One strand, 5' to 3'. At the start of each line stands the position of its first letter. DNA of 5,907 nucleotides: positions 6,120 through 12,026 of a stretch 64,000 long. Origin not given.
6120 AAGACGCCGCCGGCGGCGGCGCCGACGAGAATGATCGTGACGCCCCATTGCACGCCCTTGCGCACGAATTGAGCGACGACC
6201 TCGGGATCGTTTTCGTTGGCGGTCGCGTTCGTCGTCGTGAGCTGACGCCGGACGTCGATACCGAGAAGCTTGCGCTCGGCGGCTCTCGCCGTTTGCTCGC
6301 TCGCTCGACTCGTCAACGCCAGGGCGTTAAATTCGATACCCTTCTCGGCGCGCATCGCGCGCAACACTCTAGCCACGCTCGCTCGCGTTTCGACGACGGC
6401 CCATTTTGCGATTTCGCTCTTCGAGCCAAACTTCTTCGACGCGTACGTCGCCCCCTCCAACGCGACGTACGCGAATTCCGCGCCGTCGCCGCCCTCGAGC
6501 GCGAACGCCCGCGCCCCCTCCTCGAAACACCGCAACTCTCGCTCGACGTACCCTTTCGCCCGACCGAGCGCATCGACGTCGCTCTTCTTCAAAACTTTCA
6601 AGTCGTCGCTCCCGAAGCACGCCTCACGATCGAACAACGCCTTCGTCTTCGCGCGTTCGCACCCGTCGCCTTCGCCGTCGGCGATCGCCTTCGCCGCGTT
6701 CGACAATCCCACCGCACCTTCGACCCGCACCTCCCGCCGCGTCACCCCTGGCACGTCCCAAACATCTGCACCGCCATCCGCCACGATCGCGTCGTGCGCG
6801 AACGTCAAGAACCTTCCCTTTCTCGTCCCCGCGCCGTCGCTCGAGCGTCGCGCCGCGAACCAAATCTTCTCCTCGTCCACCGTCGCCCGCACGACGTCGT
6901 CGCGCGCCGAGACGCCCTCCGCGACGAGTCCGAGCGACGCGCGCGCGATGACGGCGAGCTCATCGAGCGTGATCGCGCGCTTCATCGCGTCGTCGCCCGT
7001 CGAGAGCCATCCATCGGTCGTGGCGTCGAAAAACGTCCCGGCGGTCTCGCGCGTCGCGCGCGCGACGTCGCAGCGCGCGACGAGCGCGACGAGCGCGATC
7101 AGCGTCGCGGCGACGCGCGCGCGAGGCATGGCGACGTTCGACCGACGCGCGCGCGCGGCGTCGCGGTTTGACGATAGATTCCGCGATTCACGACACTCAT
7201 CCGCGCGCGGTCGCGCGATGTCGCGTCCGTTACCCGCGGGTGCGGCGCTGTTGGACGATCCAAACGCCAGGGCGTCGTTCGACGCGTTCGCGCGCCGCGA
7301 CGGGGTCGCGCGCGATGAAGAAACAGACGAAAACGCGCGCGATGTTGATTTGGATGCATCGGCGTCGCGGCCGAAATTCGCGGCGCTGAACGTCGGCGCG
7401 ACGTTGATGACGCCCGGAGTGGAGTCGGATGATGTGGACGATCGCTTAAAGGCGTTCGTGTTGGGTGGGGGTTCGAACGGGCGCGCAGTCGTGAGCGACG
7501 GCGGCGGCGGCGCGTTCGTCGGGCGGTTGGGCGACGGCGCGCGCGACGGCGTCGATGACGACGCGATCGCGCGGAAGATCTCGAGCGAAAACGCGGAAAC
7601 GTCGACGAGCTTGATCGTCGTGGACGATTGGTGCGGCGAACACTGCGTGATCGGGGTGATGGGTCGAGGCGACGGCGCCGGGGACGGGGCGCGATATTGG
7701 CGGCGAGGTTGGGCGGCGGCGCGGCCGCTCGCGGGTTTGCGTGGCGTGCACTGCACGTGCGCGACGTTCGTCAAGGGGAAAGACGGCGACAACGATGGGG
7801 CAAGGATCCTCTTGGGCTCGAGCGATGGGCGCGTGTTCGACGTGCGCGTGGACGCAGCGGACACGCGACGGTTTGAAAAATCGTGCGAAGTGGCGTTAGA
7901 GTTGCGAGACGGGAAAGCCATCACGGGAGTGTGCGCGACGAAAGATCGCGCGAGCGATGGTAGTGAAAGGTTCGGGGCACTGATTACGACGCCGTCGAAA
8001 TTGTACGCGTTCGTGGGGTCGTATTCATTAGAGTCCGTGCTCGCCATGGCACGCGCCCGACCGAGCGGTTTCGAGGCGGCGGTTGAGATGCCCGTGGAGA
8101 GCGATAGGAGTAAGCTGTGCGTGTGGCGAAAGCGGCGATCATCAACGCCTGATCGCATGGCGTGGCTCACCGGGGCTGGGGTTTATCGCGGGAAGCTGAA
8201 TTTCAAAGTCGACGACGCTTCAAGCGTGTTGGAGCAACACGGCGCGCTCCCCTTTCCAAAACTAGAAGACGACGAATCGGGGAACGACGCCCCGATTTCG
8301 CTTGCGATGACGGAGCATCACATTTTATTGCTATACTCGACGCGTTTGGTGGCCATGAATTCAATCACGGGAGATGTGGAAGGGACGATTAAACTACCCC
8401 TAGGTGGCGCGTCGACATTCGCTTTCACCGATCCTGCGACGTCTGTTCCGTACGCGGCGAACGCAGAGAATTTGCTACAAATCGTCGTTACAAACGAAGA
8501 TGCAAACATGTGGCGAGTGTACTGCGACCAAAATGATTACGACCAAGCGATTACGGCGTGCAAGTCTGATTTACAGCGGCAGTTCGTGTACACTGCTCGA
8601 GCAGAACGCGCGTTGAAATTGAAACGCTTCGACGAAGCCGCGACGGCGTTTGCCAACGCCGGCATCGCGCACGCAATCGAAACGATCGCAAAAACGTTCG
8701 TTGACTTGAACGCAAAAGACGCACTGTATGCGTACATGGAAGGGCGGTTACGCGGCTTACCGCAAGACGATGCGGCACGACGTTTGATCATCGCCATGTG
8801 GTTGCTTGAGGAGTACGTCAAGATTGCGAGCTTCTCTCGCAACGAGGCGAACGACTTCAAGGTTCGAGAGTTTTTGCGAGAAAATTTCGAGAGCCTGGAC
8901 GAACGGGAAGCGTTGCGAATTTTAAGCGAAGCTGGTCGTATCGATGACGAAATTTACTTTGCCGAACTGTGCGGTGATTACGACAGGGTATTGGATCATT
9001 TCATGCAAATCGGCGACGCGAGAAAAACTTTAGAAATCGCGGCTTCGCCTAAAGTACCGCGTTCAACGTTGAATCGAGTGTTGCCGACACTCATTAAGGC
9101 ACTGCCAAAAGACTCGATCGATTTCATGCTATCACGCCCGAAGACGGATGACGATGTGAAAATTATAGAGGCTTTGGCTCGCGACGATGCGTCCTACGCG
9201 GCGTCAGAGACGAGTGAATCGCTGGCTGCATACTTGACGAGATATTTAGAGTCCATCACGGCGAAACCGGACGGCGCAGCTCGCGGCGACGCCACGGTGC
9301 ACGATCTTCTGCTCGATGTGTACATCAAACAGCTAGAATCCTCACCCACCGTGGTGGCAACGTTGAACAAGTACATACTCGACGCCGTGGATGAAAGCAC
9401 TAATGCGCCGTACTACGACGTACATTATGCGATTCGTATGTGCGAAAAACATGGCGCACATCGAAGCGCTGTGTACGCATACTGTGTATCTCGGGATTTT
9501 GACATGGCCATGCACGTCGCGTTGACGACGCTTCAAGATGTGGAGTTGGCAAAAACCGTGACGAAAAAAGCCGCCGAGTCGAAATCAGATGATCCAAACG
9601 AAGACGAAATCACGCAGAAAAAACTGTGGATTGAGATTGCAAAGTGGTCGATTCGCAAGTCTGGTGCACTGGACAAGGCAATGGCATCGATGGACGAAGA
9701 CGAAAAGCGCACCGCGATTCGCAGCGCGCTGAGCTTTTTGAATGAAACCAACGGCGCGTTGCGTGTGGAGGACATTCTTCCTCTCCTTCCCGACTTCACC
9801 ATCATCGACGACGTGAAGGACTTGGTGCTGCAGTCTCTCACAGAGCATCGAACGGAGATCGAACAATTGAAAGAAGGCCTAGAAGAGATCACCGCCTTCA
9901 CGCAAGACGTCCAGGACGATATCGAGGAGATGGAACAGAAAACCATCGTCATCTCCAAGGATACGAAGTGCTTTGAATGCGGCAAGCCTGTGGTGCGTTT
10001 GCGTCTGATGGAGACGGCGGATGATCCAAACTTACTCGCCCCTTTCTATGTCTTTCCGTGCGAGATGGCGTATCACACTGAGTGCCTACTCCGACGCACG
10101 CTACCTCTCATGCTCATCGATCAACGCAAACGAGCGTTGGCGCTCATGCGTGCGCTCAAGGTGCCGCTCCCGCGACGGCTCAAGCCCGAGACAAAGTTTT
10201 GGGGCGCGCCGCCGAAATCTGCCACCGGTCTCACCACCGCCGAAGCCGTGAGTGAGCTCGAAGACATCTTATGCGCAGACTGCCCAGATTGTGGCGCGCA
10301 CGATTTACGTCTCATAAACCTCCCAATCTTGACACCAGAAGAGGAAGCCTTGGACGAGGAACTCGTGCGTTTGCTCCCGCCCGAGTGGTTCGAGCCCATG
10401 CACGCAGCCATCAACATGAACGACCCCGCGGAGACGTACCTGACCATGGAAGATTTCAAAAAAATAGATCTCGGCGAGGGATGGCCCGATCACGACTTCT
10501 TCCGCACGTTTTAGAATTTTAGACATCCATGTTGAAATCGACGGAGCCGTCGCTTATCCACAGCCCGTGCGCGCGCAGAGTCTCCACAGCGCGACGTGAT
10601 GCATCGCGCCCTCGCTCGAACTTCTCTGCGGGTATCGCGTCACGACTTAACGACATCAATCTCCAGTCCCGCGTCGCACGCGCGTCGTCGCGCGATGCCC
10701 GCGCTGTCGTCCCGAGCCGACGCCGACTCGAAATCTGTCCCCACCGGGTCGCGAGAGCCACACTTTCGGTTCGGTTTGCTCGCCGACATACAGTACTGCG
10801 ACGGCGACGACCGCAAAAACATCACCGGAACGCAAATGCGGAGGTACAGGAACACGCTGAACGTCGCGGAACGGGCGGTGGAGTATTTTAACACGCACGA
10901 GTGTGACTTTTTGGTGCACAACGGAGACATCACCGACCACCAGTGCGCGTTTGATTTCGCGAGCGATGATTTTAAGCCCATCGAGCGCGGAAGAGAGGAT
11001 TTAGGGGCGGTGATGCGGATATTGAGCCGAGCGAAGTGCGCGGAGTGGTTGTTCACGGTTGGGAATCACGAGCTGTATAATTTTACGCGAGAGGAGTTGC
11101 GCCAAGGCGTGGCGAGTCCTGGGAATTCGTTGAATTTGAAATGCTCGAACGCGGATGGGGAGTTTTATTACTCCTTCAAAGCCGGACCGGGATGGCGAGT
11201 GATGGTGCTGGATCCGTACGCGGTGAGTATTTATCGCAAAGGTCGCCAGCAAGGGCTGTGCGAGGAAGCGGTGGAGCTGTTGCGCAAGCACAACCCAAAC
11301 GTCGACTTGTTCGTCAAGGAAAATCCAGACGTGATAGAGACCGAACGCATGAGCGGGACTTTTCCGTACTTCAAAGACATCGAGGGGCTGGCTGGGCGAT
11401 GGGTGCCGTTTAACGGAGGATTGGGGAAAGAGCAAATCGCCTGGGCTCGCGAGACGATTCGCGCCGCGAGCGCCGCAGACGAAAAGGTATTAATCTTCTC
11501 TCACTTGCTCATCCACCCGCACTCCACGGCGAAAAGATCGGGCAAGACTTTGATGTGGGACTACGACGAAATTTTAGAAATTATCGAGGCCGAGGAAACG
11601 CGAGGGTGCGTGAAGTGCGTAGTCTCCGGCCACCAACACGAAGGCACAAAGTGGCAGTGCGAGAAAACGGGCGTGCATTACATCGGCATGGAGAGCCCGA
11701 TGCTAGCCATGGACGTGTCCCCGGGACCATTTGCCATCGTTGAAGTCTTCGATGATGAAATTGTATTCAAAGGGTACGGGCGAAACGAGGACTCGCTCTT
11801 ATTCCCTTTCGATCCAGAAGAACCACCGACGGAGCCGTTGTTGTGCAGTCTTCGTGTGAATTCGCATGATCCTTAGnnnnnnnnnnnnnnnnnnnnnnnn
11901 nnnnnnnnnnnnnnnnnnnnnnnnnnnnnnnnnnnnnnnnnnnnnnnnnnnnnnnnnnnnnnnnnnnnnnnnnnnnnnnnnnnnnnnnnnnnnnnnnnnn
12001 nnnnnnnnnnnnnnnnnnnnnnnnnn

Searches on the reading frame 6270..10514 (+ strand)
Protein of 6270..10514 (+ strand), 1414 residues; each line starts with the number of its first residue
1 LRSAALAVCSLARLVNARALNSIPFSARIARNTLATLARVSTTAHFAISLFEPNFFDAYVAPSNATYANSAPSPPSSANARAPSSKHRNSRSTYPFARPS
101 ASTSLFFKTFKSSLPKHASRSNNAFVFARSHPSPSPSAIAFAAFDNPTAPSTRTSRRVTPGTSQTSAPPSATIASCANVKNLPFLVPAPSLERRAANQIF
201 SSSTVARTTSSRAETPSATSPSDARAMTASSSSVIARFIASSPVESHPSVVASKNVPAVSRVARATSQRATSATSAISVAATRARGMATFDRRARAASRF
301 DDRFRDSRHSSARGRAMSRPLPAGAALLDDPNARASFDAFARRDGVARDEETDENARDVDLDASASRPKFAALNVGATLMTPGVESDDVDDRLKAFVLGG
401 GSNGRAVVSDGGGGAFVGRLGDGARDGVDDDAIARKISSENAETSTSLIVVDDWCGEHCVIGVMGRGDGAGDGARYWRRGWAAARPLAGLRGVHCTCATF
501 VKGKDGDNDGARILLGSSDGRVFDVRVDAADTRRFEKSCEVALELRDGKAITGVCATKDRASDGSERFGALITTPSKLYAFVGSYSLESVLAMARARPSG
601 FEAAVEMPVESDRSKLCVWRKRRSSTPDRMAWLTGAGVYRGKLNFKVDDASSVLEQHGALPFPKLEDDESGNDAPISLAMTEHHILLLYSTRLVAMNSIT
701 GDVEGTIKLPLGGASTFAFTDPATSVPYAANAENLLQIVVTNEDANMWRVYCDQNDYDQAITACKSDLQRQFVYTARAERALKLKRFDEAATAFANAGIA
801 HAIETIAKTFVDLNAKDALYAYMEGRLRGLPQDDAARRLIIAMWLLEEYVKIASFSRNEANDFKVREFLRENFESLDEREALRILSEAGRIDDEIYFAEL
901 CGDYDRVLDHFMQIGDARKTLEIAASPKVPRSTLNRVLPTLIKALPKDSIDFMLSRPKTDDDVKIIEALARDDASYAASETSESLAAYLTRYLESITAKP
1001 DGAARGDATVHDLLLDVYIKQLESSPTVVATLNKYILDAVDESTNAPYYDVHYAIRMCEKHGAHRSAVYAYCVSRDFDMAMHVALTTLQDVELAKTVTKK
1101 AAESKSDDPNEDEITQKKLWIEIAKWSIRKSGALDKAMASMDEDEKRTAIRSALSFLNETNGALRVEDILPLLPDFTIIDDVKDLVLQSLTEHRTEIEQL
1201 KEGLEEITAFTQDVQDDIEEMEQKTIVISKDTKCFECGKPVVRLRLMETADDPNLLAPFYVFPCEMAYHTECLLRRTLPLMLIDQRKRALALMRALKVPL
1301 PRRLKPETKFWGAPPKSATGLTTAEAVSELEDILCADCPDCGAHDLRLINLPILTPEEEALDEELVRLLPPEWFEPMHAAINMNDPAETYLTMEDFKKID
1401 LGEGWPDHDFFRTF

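Call 7: search_protein_families(library=pfam, proteins=[window:6270-10514:+])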
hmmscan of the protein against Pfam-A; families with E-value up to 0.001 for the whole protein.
window:6270-10514:+ (1414 aa): 2 families
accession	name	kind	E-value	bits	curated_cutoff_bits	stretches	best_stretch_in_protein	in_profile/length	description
PF05131.20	Pep3_Vps18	-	1.5e-30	106.9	23.1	1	476-703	85-315/353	Pep3/Vps18/deep orange beta-propeller domain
PF00637.26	Clathrin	-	0.00023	21.4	29.6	0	985-1094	22-115/143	Region in Clathrin and VPS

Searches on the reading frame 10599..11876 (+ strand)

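Call 7: search_protein_families(library=pfam, proteins=[window:10599-11876:+])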
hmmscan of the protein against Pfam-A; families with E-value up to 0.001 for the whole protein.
window:10599-11876:+ (425 aa): 1 family
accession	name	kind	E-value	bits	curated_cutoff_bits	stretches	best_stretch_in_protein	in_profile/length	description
PF00149.33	Metallophos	-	3.1e-09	38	21.5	1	57-348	2-190/191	Calcineurin-like phosphoesterase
